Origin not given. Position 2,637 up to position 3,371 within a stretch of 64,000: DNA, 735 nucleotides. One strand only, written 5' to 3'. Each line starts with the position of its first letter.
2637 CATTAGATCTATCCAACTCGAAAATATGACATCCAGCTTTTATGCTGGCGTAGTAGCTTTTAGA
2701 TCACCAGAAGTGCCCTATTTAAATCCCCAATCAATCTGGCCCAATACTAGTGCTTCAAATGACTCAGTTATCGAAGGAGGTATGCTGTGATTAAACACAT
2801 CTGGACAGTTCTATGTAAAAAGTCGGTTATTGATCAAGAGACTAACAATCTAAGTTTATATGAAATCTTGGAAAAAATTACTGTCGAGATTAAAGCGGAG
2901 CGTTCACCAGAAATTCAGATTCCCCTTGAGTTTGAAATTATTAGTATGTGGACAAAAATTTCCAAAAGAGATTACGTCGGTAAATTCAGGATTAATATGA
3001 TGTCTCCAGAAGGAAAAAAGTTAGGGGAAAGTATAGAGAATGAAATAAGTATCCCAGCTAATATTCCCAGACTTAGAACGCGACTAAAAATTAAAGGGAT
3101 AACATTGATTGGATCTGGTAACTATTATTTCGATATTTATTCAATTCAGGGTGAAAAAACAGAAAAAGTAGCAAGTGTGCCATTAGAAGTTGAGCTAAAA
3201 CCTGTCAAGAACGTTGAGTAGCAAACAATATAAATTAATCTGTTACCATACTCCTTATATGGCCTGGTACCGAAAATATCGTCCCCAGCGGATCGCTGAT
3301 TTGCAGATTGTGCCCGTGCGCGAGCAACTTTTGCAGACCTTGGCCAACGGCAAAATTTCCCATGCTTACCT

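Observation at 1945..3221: AT-rich three-gene island between rpsI and dnaX: Gp49/HigB-like toxin, XRE antitoxin with a long tail, and an unassignable 144-aa third gene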

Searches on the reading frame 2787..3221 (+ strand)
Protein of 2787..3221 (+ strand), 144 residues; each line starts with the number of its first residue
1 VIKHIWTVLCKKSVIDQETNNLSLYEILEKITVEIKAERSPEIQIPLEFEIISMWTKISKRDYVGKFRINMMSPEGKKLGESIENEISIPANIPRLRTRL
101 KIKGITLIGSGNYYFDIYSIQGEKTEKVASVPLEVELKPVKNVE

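Call 4: search_protein_families(library=pfam, proteins=[window:2787-3221:+], max_evalue=1)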
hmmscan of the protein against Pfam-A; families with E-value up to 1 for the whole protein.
window:2787-3221:+ (144 aa): 1 family
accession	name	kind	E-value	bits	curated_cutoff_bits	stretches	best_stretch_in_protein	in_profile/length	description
PF22091.2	DUF6941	-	5.2e-05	24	27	1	44-125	29-117/125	Family of unknown function (DUF6941)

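Call 5: search_protein_families(library=ncbifam, proteins=[window:2787-3221:+], max_evalue=1)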
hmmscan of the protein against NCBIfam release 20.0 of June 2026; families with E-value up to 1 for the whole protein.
window:2787-3221:+ (144 aa): 0 families

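Call 6: search_protein_families(library=padloc, proteins=[window:2787-3221:+], max_evalue=1)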
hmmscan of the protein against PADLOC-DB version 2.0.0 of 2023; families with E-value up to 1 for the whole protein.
window:2787-3221:+ (144 aa): 0 families

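Call 7: search_protein_families(library=phrogs, proteins=[window:2787-3221:+], max_evalue=1)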
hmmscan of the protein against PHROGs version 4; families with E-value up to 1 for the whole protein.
window:2787-3221:+ (144 aa): 0 families

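Call 8: find_homologous_proteins(query=window:2787-3218:+, max_evalue=0.001)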
Query window:2787-3218:+ (144 aa): 11 proteins with E <= 0.001 among 36 candidates.
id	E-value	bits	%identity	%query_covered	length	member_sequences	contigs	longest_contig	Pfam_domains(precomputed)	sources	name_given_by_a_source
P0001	2.9e-86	304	100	100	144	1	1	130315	-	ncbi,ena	-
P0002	7.7e-40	154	52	96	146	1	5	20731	PF22091.3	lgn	-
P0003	2.9e-32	129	47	96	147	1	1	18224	-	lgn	-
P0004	8.6e-28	115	45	96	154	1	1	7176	-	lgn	-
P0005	9.3e-26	108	45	95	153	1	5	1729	-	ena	-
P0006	3.1e-23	100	40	97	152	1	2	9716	-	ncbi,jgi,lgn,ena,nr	ncbi:MAG TPA: hypothetical protein VNW29_08040 [Candidatus Sulfotelmatobacter sp.]|jgi:hypothetical 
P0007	5.8e-23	99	43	97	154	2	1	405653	-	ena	-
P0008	2.6e-17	81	36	95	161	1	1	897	-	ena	-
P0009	5.2e-16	77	34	95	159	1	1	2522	PF22091.3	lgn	-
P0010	1.0e-14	73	35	96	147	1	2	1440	-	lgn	-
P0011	1.8e-10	59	29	96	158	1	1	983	-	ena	-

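Call 10: search_solved_structures(query=window:2787-3218:+, max_evalue=10)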
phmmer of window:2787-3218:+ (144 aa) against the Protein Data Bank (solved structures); distinct sequences matched with E-value up to 10: 0.

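Call 12: find_encoding_contigs(protein=P0001, flank=6000, max_places=3)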
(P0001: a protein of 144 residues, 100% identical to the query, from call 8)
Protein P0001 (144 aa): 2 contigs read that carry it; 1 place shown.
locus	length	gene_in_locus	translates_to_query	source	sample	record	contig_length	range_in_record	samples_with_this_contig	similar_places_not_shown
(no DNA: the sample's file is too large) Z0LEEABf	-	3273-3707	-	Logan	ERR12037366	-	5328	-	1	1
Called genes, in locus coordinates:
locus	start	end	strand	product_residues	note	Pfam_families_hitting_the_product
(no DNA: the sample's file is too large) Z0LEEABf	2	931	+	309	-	?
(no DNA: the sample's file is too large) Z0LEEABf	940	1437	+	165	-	PF01196:Ribosomal_L17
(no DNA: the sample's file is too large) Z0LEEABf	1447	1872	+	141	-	PF00572:Ribosomal_L13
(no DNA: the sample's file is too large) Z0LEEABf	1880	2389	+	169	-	PF00380:Ribosomal_S9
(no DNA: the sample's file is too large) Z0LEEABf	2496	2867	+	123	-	PF05973:Gp49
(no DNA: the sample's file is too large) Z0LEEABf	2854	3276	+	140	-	PF01381:HTH_3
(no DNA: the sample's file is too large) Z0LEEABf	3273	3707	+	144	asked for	-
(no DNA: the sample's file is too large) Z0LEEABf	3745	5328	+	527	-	PF13177:DNA_pol3_delta2, PF00004:AAA, PF07728:AAA_5 (faint), PF13401:AAA_22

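Call 13: find_encoding_contigs(protein=P0002, flank=6000, max_places=5)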
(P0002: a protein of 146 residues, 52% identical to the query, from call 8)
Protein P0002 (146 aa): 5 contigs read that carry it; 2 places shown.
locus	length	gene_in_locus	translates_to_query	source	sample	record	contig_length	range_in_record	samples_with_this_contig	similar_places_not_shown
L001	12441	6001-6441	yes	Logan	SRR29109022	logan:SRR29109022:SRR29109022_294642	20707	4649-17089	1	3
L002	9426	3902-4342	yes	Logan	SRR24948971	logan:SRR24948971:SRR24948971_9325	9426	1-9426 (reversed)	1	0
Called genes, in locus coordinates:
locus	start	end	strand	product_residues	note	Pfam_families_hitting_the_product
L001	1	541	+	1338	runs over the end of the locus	PF14890:Intein_splicing, PF14528:LAGLIDADG_3, PF01381:HTH_3 (weak), PF17757:UvrB_inter, PF27431:UvrB_3rd, PF00271:Helicase_C, PF12344:UvrB, PF02151:UVR, +1 more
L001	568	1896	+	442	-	-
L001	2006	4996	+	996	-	PF00005:ABC_tran (faint), PF02463:SMC_N (faint), PF13175:AAA_15 (faint), PF13191:AAA_16 (faint), PF13555:AAA_29 (faint), PF20703:nSTAND1 (faint), PF17760:UvrA_inter, PF17755:UvrA_DNA-bind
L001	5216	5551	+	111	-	PF05973:Gp49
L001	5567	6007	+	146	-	PF13560:HTH_31 (weak), PF12844:HTH_19 (weak), PF01381:HTH_3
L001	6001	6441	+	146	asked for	PF22091:DUF6941 (weak)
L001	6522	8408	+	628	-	PF01841:Transglut_core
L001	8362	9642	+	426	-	PF01541:GIY-YIG (weak), PF27096:UvrC_M, PF02151:UVR, PF08459:UvrC_RNaseH_dom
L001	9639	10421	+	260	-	-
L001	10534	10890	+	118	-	PF04020:Phage_holin_4_2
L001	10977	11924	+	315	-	PF14402:7TM_transglut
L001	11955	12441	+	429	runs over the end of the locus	PF14397:ATPgrasp_ST, PF08443:RimK (faint)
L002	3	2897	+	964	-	?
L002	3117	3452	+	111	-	PF05973:Gp49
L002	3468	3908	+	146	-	PF13560:HTH_31 (weak), PF12844:HTH_19 (weak), PF01381:HTH_3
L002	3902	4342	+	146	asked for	PF22091:DUF6941 (weak)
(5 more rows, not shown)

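Call 14: find_encoding_contigs(protein=P0003, flank=5000, max_places=3)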
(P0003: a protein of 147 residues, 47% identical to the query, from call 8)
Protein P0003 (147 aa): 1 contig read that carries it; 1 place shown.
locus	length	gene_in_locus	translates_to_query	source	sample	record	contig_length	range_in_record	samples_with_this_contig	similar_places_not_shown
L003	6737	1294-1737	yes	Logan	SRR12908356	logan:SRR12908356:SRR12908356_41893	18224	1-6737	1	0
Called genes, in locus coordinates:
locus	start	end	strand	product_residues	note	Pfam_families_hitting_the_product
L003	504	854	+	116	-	-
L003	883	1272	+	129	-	PF13560:HTH_31, PF01381:HTH_3, PF12844:HTH_19 (weak)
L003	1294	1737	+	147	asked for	-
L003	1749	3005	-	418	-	PF01116:F_bP_aldolase (weak)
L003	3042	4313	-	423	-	PF00162:PGK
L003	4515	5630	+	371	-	PF00575:S1 (weak), PF23459:S1_RRP5 (faint), PF18614:RNase_II_C_S1 (faint), PF24685:OB_RRP5_4th (faint), PF21543:CvfB_2nd (faint), PF00575:S1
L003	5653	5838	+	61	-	-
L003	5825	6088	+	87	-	-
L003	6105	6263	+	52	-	-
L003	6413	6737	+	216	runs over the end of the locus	-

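Call 15: find_encoding_contigs(protein=P0004, flank=5000, max_places=3)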
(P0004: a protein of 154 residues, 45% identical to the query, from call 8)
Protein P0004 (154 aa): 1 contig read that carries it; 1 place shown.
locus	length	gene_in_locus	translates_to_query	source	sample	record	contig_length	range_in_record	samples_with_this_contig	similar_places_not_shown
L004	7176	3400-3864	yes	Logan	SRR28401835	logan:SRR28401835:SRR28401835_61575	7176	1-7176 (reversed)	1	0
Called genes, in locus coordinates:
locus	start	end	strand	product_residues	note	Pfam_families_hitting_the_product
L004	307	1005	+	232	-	-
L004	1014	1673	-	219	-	-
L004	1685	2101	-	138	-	-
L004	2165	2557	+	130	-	-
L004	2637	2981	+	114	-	PF05973:Gp49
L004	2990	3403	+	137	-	PF01381:HTH_3, PF12844:HTH_19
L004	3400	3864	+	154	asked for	-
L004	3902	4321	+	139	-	-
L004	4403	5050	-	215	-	-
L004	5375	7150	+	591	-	PF00239:Resolvase, PF07508:Recombinase, PF13408:Zn_ribbon_recom (weak)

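Call 16: find_encoding_contigs(protein=P0006, flank=5000, max_places=3)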
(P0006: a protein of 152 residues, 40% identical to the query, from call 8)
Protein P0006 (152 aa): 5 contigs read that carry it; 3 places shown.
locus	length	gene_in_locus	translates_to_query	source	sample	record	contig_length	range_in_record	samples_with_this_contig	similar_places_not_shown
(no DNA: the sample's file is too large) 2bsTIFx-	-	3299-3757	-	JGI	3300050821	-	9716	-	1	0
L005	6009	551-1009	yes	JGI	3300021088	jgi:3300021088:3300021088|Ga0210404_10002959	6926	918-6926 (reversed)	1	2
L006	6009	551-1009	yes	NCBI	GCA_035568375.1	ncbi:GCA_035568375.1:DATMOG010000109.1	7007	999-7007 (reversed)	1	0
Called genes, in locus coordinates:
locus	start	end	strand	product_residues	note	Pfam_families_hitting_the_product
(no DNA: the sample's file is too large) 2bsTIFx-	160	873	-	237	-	PF00175:NAD_binding_1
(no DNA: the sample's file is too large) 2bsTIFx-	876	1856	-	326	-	PF01545:Cation_efflux, PF16916:ZT_dimer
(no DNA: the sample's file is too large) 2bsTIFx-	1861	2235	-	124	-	PF01022:HTH_5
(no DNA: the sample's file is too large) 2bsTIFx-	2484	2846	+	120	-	PF05973:Gp49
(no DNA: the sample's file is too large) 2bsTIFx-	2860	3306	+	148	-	PF01381:HTH_3, PF13560:HTH_31 (faint)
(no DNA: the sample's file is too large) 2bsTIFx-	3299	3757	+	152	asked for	-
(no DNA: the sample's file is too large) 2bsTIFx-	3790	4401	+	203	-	PF02585:PIG-L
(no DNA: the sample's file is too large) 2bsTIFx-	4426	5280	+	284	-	-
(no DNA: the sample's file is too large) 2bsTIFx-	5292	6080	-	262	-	-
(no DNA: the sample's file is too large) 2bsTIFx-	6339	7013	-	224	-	-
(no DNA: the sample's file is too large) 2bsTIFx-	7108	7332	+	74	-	PF13560:HTH_31, PF12844:HTH_19, PF01381:HTH_3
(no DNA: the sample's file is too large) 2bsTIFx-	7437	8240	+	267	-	-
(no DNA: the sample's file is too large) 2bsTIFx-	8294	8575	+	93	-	PF18903:DUF5659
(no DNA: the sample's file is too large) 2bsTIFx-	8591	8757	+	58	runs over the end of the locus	-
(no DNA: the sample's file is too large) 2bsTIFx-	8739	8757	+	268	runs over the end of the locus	-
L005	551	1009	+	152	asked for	-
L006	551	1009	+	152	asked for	-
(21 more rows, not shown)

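Call 17: find_encoding_contigs(protein=P0007, flank=5000, max_places=3)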
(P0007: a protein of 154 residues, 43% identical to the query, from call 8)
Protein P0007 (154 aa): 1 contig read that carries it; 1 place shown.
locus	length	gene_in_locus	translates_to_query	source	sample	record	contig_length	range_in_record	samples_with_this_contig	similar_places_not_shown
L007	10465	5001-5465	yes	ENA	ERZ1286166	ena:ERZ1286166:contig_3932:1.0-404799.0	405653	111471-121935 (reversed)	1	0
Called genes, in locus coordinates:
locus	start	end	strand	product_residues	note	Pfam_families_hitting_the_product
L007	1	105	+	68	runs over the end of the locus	-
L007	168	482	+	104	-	-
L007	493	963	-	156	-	-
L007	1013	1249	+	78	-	-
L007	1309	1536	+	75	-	-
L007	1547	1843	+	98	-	-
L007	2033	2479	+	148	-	PF00091:Tubulin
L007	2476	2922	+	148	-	PF12327:FtsZ_C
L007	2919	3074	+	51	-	-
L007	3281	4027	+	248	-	PF00589:Phage_integrase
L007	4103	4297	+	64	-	-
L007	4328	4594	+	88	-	PF21814:DUF6883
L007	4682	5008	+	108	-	PF16277:DUF4926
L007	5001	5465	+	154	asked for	-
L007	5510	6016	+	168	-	-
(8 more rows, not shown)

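Call 31: predict_structure(alignment_id=A1)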
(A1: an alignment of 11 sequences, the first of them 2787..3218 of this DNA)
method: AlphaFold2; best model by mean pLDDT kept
length: 144 residues; sequences in the alignment: 11
mean_pLDDT: 89.9   pTM: 0.82
mean pLDDT of the five models: 89.9, 89.8, 89.8, 89.5, 72.4
residues with pLDDT >= 90: 100; 70-90: 37; 50-70: 6; < 50: 1
segments of 3 or more residues with pLDDT < 50: none
pLDDT, mean of each block of 10 residues (from residue 1): 93 83 89 78 88 93 95 95 93 91 92 97 94 93 58
secondary structure, 60 per line:
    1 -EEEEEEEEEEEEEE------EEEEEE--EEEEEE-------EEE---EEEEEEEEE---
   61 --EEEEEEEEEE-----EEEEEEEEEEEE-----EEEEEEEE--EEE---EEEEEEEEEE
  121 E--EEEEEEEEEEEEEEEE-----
elements in order: E2-15 E22-27 E30-35 E43-45 E49-57 E63-72 E78-89 E95-102 E105-107 E111-121 E124-139

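Call 33: search_protein_representatives(alignment_id=A1)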
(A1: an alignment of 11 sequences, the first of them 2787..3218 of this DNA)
Query: 11 sequences, 153 profile positions. Proteins with E-value up to 0.001 (for the whole library): 3565; up to 1e-10: 2296; up to 1e-30: 357. The best 150 are listed.
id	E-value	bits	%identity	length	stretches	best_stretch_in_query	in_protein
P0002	1.0e-50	187.7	-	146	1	1-150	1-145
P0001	1.3e-50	187.4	-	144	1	1-149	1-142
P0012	2.2e-49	183.4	-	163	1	1-148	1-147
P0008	5.6e-49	182.1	-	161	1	1-151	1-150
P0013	3.0e-47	176.4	-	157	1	1-149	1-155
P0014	7.3e-47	175.2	-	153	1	1-150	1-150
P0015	9.7e-47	174.8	-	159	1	2-149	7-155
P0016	4.1e-46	172.8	-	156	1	1-149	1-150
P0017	9.0e-46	171.7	-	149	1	1-146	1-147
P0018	1.0e-45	171.5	-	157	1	1-145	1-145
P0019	1.6e-45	170.9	-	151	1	2-148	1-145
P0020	1.7e-45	170.7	-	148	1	1-147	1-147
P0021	1.1e-44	168.2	-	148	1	1-146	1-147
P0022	1.2e-44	168.0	-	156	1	2-144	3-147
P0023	3.8e-44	166.4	-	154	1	1-149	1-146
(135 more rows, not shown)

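Call 37: find_related_loci(query=A1, collection=genome_contigs, flank=4000)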
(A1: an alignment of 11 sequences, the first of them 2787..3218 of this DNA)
Query A1 (144 aa) in genome_contigs; peptide patterns used: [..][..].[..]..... (x = any residue, [..] = any of these).
7 stretches matched a pattern; 5 encode a relative of the query (tblastn E <= 1e-3); 5 distinct loci.
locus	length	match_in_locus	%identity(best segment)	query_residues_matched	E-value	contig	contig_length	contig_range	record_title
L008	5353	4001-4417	37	1-137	4e-28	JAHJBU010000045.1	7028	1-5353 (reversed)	MAG: Patescibacteria group bacterium isolate Modern_marine.mb.272 Modern_marine.mb.272_k141_969575, whole genome shotgun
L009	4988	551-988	40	1-140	2e-25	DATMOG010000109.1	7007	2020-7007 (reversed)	MAG TPA_asm: Candidatus Sulfotelmatobacter sp. isolate SMAG_U12870 k141_1110132, whole genome shotgun sequence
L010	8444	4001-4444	37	1-138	4e-23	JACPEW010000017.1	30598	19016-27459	MAG: Candidatus Daviesbacteria bacterium isolate NC_groundwater_345_Ag_B-0.1um_36_18 GD18-4_B1_scaffold_562165, whole ge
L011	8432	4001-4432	34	2-138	1e-22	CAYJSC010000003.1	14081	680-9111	MAG TPA_asm: uncultured Gammaproteobacteria bacterium isolate ERP125453_co1_364 genome assembly, contig: NODE_4613_lengt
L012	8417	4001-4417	33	1-138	1e-18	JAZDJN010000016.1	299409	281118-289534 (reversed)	MAG: bacterium isolate MEGAHIT-group-0.487 k141_18182020, whole genome shotgun sequence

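Call 38: find_related_loci(query=A1, collection=metagenome_contigs, flank=4000)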
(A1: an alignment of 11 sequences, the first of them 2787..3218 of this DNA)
Query A1 (144 aa) in metagenome_contigs; peptide patterns used: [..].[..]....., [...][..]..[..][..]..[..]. (x = any residue, [..] = any of these).
392 stretches matched a pattern; 113 encode a relative of the query (tblastn E <= 1e-3); the best 80 are kept; 80 distinct loci.
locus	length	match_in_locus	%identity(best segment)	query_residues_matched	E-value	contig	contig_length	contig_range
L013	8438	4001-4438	43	1-140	3e-32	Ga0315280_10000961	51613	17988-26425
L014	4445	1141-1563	40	1-137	1e-30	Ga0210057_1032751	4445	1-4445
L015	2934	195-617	38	1-137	1e-29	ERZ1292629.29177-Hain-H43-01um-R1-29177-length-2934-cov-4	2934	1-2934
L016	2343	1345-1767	38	1-137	1e-29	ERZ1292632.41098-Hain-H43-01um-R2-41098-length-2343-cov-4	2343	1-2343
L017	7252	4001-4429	39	1-137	1e-28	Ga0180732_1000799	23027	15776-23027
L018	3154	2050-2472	39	1-135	5e-28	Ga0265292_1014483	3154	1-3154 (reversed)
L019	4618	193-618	39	1-137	1e-27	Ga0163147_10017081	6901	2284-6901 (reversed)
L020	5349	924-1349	39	1-137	1e-27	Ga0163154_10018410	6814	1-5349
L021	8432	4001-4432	39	1-137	7e-28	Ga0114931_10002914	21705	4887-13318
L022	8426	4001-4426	39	1-137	1e-27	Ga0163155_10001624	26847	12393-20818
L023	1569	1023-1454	39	2-138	2e-27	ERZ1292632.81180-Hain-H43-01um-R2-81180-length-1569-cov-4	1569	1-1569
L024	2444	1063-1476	40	2-137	2e-27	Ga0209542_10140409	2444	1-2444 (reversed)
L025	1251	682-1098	37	1-137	6e-27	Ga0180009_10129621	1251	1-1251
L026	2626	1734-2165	39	2-136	2e-26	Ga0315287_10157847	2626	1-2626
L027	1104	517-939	37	1-137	2e-26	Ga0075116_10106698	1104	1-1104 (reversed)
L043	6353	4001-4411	35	1-135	9e-23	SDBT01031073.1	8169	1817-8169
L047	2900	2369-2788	34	2-137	4e-22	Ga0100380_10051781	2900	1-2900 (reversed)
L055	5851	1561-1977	35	2-138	2e-21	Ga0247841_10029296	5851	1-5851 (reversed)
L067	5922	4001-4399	33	1-136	5e-21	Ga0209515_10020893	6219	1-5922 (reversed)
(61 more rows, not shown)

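Call 39: find_related_loci(query=A1, collection=viral_contigs, flank=4000)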
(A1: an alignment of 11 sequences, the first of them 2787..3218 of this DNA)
Query A1 (144 aa) in viral_contigs; peptide patterns used: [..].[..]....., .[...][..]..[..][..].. (x = any residue, [..] = any of these).
82 stretches matched a pattern, but none encodes a relative of the query by tblastn (E <= 1e-3).

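Call 44: search_protein_families(library=pfam, proteins=[L043:3322-4005:+, L055:726-1151:+, L043:2831-3346:+, L010:3591-3995:+, L010:3288-3572:+, L067:2756-3304:+, L011:3311-3652:+, L047:1753-2349:+, L011:3681-3995:+, L047:1310-1759:+], max_evalue=0.1)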
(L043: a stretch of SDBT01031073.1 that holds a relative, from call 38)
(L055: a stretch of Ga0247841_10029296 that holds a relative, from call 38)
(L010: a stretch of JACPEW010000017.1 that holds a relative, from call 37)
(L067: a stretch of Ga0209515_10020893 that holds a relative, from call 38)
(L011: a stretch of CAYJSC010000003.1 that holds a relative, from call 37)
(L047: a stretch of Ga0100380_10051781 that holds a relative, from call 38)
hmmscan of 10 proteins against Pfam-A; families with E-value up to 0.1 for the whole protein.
L043:3322-4005:+ (228 aa): 0 families

L055:726-1151:+ (142 aa): 1 family
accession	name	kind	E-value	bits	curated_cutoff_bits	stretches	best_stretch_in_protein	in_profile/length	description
PF05973.20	Gp49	-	0.0056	17.1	23.9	1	71-118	39-85/90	Phage derived protein Gp49-like (DUF891)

L043:2831-3346:+ (172 aa): 2 families
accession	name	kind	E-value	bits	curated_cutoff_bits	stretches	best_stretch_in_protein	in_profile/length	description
PF24738.1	DUF7689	-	0.00059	21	22.6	1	57-162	5-114/118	Domain of unknown function (DUF7689)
PF12671.13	Amidase_6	-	0.016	15.8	23.2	1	84-125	88-129/163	Putative amidase domain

L010:3591-3995:+ (135 aa): 1 family
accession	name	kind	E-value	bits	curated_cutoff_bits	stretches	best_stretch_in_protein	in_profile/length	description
PF10049.14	DUF2283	-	7.8e-09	36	23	1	4-49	3-48/49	Protein of unknown function (DUF2283)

L010:3288-3572:+ (95 aa): 0 families

L067:2756-3304:+ (183 aa): 0 families

L011:3311-3652:+ (114 aa): 1 family
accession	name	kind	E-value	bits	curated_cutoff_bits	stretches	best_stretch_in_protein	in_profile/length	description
PF21814.2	DUF6883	-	1.7e-17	64.1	27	1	2-111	1-106/110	Domain of unknown function (DUF6883)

L047:1753-2349:+ (199 aa): 1 family
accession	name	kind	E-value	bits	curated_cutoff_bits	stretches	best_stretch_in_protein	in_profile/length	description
PF02661.23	Fic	-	1.6e-11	45.3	24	1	59-150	2-92/93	Fic/DOC family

L011:3681-3995:+ (105 aa): 4 families
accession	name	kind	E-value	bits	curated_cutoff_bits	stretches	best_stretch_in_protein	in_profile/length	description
PF16277.11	DUF4926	-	1.3e-22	79.4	29.1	1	5-61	1-56/57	Domain of unknown function (DUF4926)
PF18121.7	TFA2_Winged_2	-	0.047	13.8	26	1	72-99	29-56/60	TFA2 Winged helix domain 2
PF06486.16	DUF1093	-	0.073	14.2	26.3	1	34-71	30-67/81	Protein of unknown function (DUF1093)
PF13702.11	Lysozyme_like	-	0.083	12.9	25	1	11-51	70-109/165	Lysozyme-like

L047:1310-1759:+ (150 aa): 2 families
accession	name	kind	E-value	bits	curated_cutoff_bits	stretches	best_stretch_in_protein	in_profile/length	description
PF01381.28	HTH_3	-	4.5e-06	27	23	1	30-83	1-52/55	Helix-turn-helix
PF13560.12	HTH_31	-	0.013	16.2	27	1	31-81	7-56/64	Helix-turn-helix domain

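Call 61: search_dna_similar(query=window:2787-3218:+, collection=plasmids, mode=protein, max_evalue=0.001)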
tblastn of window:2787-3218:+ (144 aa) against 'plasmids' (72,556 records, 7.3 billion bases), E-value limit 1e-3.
No match.

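Call 62: search_dna_similar(query=window:2787-3218:+, collection=phages, mode=protein, max_evalue=0.001)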
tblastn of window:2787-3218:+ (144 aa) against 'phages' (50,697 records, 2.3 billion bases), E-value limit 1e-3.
No match.

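Call 84: predict_structure(alignment_id=A9)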
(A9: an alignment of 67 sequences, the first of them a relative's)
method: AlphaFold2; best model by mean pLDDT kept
length: 140 residues; sequences in the alignment: 67
mean_pLDDT: 80.6   pTM: 0.54
mean pLDDT of the five models: 80.6, 79.4, 78.1, 78.0, 76.6
residues with pLDDT >= 90: 72; 70-90: 20; 50-70: 41; < 50: 7
segments of 3 or more residues with pLDDT < 50: none
pLDDT, mean of each block of 10 residues (from residue 1): 89 90 92 97 98 98 96 97 90 58 50 60 56 57
secondary structure, 60 per line:
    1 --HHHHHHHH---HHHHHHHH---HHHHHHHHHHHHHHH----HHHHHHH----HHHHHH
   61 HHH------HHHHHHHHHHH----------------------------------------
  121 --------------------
elements in order: H3-10 H14-21 H25-39 H44-50 H55-63 H70-80

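Call 95: search_solved_structures(query=A4, max_evalue=10)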
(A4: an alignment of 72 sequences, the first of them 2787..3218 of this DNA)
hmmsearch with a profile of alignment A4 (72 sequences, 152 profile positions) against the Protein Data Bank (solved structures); distinct sequences matched with E-value up to 10: 9.
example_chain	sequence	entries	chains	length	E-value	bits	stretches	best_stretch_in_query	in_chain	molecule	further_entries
9c2h_B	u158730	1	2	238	0.00014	24.9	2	60-124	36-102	Antibody Fab NP3-B4 Heavy Chain (variable region)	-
1axt_H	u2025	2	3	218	0.18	14.9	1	60-124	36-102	IMMUNOGLOBULIN IGG2A | Immunoglobulin IGG2A - heavy chain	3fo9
2vaj_A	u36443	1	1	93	0.35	14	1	74-137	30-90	NEURAL CELL ADHESION MOLECULE 2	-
2xy2_A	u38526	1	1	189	0.4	13.8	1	75-138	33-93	NEURAL CELL ADHESION MOLECULE 2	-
4rwh_A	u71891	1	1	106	0.77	12.8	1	105-143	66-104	T-lymphocyte activation antigen CD80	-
2wim_A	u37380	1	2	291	0.84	12.7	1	75-137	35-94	NEURAL CELL ADHESION MOLECULE 2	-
6xuk_H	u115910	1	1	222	1.2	12.2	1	85-125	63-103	Heavy chain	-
6h6y_E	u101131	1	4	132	1.8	11.7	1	58-120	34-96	Nanobody (VHH) Nano-7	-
8yw6_C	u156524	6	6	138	1.9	11.5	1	55-124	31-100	MPC specific nanobody 1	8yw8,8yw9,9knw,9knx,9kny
